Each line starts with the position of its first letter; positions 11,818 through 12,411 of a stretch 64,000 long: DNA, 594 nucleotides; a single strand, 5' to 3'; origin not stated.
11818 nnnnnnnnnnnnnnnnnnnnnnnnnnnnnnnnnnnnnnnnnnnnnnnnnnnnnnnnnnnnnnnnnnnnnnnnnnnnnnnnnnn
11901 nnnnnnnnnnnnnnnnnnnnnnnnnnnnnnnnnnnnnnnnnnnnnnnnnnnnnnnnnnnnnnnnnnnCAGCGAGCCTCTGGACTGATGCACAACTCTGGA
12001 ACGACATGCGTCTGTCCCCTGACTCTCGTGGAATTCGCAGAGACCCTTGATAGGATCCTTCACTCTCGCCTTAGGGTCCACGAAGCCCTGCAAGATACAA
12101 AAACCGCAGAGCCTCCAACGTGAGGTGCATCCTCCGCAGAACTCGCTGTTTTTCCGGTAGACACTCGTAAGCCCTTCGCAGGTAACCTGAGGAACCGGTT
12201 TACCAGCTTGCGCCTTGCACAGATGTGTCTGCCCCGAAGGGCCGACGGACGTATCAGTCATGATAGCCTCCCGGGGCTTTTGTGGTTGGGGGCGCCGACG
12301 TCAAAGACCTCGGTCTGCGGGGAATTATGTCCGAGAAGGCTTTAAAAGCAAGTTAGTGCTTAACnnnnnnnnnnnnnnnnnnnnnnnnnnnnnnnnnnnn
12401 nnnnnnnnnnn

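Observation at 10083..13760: ParB/Srx-fold Zn-ribbon protein in a small accessory segment bracketed by a duplicated gene-end plus terminator module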

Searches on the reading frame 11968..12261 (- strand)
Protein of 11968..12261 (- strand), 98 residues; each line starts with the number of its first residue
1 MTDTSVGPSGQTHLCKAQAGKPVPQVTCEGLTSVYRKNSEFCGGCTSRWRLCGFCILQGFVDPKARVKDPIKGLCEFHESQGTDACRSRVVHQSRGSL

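Call 47: search_protein_representatives(protein=window:11968-12261:-)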
Query: 98 residues. Proteins with E-value up to 0.001 (for the whole library): 81; up to 1e-10: 7; up to 1e-30: 0. The best 81 are listed.
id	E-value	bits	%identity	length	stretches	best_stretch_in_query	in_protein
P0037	8.0e-18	80.4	48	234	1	6-89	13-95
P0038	5.6e-17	77.7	45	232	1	6-91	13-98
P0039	2.5e-12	62.8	38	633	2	9-85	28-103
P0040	2.1e-11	59.8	37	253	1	11-90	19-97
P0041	2.9e-11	59.4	47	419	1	13-91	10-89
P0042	6.5e-11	58.2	42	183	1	9-87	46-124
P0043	7.4e-11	58.1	48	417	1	22-88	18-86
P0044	1.2e-10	57.4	40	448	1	20-91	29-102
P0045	1.7e-10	56.9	45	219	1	15-90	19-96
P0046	4.1e-10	55.7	46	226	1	26-94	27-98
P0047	4.4e-10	55.6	36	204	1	9-92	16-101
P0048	5.1e-10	55.4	38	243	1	11-87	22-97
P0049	5.8e-10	55.2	41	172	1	8-90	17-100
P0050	5.9e-10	55.2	40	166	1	4-89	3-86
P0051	3.6e-09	52.7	42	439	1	15-90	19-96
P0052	3.6e-09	52.6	44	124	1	11-90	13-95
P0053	4.4e-09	52.4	43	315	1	9-86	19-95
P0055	1.8e-08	50.4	41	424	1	11-80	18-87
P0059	7.0e-08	48.5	41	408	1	1-89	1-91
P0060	1.3e-07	47.6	42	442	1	11-91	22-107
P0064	3.6e-07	46.2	38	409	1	9-90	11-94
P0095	5.0e-05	39.4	48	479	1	26-88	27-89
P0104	2.2e-04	37.3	40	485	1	7-94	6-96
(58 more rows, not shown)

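Call 53: search_solved_structures(query=A4, max_evalue=10)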
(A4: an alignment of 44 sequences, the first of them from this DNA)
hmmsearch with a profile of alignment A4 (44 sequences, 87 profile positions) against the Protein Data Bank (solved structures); distinct sequences matched with E-value up to 10: 0.

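Call 57: list_cluster_members(proteins=[P0037, P0038, P0039, P0041, P0043, P0045, P0051, P0060, P0064, P0104])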
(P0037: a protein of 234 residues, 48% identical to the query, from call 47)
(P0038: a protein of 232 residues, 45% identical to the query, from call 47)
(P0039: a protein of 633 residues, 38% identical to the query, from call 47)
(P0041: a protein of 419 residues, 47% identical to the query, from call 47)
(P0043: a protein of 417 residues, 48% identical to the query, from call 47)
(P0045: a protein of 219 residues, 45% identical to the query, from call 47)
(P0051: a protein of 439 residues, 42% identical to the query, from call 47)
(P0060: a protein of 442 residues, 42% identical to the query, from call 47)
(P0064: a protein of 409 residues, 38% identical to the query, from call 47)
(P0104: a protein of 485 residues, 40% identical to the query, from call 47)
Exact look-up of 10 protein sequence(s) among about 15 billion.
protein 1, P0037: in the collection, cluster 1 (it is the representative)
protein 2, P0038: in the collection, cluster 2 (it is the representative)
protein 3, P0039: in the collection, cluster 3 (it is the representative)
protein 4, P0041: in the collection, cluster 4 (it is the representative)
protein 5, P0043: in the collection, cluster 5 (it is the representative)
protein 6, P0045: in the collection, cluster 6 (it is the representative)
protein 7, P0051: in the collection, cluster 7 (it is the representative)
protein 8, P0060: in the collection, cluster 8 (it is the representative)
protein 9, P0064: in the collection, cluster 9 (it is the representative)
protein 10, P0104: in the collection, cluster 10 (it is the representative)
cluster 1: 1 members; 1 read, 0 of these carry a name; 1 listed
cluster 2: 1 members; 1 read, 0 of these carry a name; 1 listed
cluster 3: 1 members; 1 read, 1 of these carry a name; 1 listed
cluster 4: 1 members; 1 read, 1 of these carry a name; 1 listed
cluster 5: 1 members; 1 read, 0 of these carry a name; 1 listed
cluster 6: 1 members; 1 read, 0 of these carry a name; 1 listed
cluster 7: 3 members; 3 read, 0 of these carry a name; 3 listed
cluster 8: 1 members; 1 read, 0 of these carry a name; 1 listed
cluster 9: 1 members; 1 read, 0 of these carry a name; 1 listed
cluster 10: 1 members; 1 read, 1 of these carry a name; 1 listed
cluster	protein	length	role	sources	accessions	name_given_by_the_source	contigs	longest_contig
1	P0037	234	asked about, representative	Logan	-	-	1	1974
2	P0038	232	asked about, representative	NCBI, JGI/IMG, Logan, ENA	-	-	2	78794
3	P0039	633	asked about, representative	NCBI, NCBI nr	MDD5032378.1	MAG: ParB N-terminal domain-containing protein [Patescibacteria group bacterium] | ParB N-terminal domain-containing protein [Patescibacteria group bacterium]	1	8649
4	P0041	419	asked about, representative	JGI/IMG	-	ParB family chromosome partitioning protein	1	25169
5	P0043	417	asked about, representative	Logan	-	-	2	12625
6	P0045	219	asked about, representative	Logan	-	-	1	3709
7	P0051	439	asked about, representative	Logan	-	-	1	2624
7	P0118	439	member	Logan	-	-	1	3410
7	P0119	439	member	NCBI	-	-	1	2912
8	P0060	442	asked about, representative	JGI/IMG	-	-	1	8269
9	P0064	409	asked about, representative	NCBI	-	-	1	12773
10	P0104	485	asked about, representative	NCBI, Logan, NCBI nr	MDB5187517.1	MAG: ParB/RepB/Spo0J family partition protein [Candidatus Kaiserbacteria bacterium] | ParB/RepB/Spo0J family partition protein [Candidatus Kaiserbacteria bacterium]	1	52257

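Call 58: find_encoding_contigs(protein=P0104, flank=7000, max_places=2)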
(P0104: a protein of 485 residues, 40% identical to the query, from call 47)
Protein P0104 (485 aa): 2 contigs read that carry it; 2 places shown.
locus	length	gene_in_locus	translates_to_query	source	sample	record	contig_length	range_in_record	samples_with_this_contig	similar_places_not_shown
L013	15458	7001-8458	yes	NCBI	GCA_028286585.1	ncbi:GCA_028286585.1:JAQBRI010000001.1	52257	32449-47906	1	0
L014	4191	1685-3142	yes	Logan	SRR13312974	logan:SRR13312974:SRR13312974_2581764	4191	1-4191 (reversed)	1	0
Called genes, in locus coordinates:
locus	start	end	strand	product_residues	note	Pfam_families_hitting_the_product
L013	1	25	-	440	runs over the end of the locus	PF13522:GATase_6, PF13537:GATase_7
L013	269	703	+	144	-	PF02381:MraZ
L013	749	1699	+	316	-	PF01795:Methyltransf_5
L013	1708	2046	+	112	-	-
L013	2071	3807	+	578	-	PF03717:PBP_dimer (weak), PF00905:Transpeptidase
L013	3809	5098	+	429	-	PF08245:Mur_ligase_M, PF02875:Mur_ligase_C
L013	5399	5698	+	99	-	-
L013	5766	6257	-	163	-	PF00583:Acetyltransf_1, PF13508:Acetyltransf_7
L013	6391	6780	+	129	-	-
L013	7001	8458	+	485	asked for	PF02195:ParB_N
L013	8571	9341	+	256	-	PF00119:ATP-synt_A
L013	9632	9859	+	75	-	PF00137:ATP-synt_C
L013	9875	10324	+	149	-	PF00430:ATP-synt_B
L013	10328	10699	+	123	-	PF00213:OSCP (faint)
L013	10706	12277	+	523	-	PF02874:ATP-synt_ab_N (weak), PF00006:ATP-synt_ab, PF00306:ATP-synt_ab_C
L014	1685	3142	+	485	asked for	PF02195:ParB_N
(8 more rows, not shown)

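Call 59: find_encoding_contigs(protein=P0041, flank=7000, max_places=2)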
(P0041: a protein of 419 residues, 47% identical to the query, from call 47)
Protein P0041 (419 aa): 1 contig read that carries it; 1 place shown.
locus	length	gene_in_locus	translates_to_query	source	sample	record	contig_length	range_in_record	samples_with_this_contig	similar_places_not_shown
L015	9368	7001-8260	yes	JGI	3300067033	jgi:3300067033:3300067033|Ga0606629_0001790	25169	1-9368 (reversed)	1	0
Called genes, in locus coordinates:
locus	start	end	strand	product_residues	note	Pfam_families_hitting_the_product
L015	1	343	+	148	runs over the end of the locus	PF14325:DUF4383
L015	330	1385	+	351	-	-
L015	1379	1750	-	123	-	PF00561:Abhydrolase_1 (weak)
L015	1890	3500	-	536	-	PF01565:FAD_binding_4, PF04030:ALO (weak)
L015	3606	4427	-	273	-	PF03331:LpxC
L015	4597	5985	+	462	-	-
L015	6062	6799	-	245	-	PF00551:Formyl_trans_N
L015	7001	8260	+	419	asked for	PF02195:ParB_N, PF17762:HTH_ParB (weak)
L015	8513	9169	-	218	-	-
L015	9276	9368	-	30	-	?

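Call 60: find_encoding_contigs(protein=P0038, flank=7000, max_places=2)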
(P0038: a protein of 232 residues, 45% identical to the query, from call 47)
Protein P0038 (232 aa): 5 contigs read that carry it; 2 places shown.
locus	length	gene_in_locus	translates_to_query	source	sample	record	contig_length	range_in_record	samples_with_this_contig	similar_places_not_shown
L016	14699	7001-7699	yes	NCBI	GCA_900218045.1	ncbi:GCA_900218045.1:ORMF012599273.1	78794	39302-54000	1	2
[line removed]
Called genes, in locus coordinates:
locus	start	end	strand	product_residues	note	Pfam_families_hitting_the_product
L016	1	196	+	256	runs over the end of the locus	PF01061:ABC2_membrane, PF12698:ABC2_membrane_3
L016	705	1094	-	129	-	PF07750:GcrA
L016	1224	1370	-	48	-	-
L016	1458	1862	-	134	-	PF03330:DPBB_1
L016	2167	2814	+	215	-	PF05875:Ceramidase (weak)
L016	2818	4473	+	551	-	PF01565:FAD_binding_4, PF02913:FAD-oxidase_C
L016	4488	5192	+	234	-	PF01786:AOX (weak)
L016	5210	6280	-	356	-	PF11141:DUF2914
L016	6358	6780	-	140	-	-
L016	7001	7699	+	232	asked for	-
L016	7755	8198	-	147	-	PF00903:Glyoxalase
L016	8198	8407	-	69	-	-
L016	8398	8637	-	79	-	-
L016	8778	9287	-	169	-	-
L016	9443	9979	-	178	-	-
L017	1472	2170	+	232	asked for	-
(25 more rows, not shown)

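Call 61: predict_structure(alignment_id=A5)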
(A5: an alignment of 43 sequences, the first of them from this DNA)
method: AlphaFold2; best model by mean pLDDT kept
length: 87 residues; sequences in the alignment: 43
mean_pLDDT: 90.8   pTM: 0.78
mean pLDDT of the five models: 90.8, 90.4, 90.4, 90.2, 88.9
residues with pLDDT >= 90: 71; 70-90: 8; 50-70: 8; < 50: 0
segments of 3 or more residues with pLDDT < 50: none
pLDDT, mean of each block of 10 residues (from residue 1): 86 96 96 92 95 94 92 95 62
secondary structure, 60 per line:
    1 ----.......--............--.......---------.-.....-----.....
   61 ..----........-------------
elements in order: E5-8 E14-17 H18-25 H28-34 H46-50 E59-62 H69-74

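Call 65: fold_search(model_id=the predicted structure, library=pdb)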
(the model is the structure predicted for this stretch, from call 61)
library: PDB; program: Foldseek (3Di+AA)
matches with E <= 10: 0; with E <= 0.001: 0
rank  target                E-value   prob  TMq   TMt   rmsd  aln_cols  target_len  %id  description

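Call 68: fold_search(model_id=the predicted structure, library=viral)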
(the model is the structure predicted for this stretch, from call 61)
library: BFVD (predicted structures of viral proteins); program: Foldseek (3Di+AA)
matches with E <= 10: 2; with E <= 0.001: 0
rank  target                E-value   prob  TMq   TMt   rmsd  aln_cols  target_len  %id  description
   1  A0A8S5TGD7            6.6e+00  0.01  0.19  0.20   7.5        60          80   18  Uncharacterized protein [Myoviridae sp. ctIty1]
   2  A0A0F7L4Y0            7.5e+00  0.02  0.27  0.19  12.8        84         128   15  Uncharacterized protein [uncultured marine virus]

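Call 105: list_cluster_members(proteins=[P0040, P0042, P0044, P0046, P0047, P0048, P0053, P0055, P0059, P0095])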
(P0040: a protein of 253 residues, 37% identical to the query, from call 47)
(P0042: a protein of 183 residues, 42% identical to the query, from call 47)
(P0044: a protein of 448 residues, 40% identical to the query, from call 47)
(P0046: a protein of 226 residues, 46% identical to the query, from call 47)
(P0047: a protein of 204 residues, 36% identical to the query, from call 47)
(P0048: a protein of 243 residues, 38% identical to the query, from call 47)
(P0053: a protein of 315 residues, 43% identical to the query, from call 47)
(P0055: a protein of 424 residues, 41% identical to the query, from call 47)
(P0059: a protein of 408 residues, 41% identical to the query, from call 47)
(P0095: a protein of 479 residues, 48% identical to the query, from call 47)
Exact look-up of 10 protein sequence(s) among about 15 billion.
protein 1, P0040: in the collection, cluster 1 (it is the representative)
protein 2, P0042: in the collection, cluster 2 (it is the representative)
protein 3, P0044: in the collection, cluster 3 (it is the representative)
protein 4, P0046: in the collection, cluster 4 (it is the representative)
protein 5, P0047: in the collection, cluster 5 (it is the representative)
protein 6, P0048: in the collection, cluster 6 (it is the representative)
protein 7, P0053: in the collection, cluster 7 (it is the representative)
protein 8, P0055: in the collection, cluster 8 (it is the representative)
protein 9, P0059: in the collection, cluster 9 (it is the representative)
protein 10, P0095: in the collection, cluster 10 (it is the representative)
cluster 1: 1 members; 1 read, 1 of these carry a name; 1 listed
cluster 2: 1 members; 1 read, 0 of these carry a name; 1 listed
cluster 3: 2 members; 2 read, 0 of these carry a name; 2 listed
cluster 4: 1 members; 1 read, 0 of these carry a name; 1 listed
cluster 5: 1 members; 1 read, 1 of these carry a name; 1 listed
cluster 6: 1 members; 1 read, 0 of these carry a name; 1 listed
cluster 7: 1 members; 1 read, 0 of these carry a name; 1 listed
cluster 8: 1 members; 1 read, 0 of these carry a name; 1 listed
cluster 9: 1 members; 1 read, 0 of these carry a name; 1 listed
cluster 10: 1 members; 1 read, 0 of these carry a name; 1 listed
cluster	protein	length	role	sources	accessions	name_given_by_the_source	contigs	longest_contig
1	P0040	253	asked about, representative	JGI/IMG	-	hypothetical protein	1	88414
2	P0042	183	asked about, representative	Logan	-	-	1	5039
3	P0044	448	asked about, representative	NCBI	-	-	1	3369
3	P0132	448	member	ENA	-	-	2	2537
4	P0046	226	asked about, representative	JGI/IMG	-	-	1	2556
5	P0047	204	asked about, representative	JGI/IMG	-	hypothetical protein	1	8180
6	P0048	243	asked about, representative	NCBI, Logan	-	-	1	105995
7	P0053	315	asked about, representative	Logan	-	-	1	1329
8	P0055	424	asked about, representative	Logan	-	-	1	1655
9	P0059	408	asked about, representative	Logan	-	-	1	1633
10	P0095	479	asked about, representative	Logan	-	-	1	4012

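Call 107: search_protein_families(library=ncbifam, proteins=[window:11968-12261:-, P0037, P0038, P0045, P0052], max_evalue=1)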
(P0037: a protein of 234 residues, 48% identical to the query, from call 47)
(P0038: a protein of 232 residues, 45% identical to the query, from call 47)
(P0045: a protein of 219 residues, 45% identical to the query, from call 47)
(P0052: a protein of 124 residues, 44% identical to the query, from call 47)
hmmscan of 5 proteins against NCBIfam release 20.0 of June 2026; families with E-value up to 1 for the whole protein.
seq(98 aa): 0 families

P0037 (234 aa): 3 families
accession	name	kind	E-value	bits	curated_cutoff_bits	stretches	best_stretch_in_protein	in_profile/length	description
NF050149.1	RiPP_bind_ApyI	equivalog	0.019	14.2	200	1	136-193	111-168/260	RiPP maturation protein ApyI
NF053777.1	Saro0803TransReg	equivalog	0.026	14.2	200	1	152-214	35-94/140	Saro_0803 family transcriptional regulator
NF053606.1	Sta1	subfamily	0.047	13.8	80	1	151-194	17-60/100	Sta1 family transcriptional regulator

P0038 (232 aa): 1 family
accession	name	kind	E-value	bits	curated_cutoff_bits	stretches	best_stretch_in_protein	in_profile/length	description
NF033847.1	MCP_Sipho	equivalog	0.34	10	75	1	91-182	57-145/549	major capsid protein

P0045 (219 aa): 0 families

P0052 (124 aa): 0 families

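Call 108: search_protein_families(library=pfam, proteins=[window:11968-12261:-, P0037, P0038, P0045, P0052, P0040, P0048, P0053], max_evalue=1)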
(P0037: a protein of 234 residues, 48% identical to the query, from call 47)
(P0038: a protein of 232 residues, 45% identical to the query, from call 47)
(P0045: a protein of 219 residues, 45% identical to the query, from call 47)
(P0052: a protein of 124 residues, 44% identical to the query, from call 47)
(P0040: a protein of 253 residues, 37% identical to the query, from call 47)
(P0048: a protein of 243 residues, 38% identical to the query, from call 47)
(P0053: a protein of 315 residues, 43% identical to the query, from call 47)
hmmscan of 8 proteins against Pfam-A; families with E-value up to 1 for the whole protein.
seq(98 aa): 0 families

P0037 (234 aa): 9 families
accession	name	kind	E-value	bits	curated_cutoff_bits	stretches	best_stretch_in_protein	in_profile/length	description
PF13404.12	HTH_AsnC-type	-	4.7e-05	23.6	27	1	158-192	7-41/42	AsnC-type helix-turn-helix domain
PF13412.12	HTH_24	-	8.1e-05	22.6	21.9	1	156-194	5-43/48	Winged helix-turn-helix DNA-binding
PF12802.13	MarR_2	-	0.019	15.5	27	1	151-195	2-47/61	MarR family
PF08281.18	Sigma70_r4_2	-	0.032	14.3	25.7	1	163-191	21-49/54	Sigma-70, region 4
PF13545.12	HTH_Crp_2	-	0.04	14.3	27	1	168-194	22-48/70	Crp-like helix-turn-helix domain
PF00126.33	HTH_1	-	0.043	14.2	26.6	1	175-206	20-51/60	Bacterial regulatory helix-turn-helix protein, lysR family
PF09339.16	HTH_IclR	-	0.061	13.6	22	1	157-185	6-35/52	IclR helix-turn-helix domain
PF08279.18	HTH_11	-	0.09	13.1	25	1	157-192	3-39/55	HTH domain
PF01047.28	MarR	-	0.11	12.8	24.6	1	155-194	4-43/59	MarR family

P0038 (232 aa): 0 families

P0045 (219 aa): 1 family
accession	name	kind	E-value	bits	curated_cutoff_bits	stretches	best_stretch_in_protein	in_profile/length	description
PF12057.13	BAG6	-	0.027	14.7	25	1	160-219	8-67/115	BCL2-associated athanogene 6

P0052 (124 aa): 0 families

P0040 (253 aa): 0 families

P0048 (243 aa): 2 families
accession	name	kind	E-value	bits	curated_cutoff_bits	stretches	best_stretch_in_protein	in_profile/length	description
PF00196.25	GerE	-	0.00086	19.3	23.5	1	172-213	4-45/57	Bacterial regulatory proteins, luxR family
PF08281.18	Sigma70_r4_2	-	0.14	12.2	25.7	1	176-207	17-48/54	Sigma-70, region 4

P0053 (315 aa): 6 families
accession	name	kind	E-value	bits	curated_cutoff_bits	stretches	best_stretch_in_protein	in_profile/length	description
PF01381.28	HTH_3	-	6.5e-11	42.5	23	1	215-268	2-55/55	Helix-turn-helix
PF13560.12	HTH_31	-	4.6e-06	27.3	27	1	210-255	2-48/64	Helix-turn-helix domain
PF13443.12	HTH_26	-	9e-06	26.3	22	1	213-265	1-54/63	Cro/C1-type HTH DNA-binding domain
PF12844.13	HTH_19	-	1.7e-05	25.1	30.2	1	211-271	1-61/64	Helix-turn-helix domain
PF15943.11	YdaS_toxin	-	0.058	13.7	30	1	224-254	10-40/65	Bacterial toxin YdaS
PF24712.1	YxiG_2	-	0.25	11.6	27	1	35-116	29-111/156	YxiG-like protein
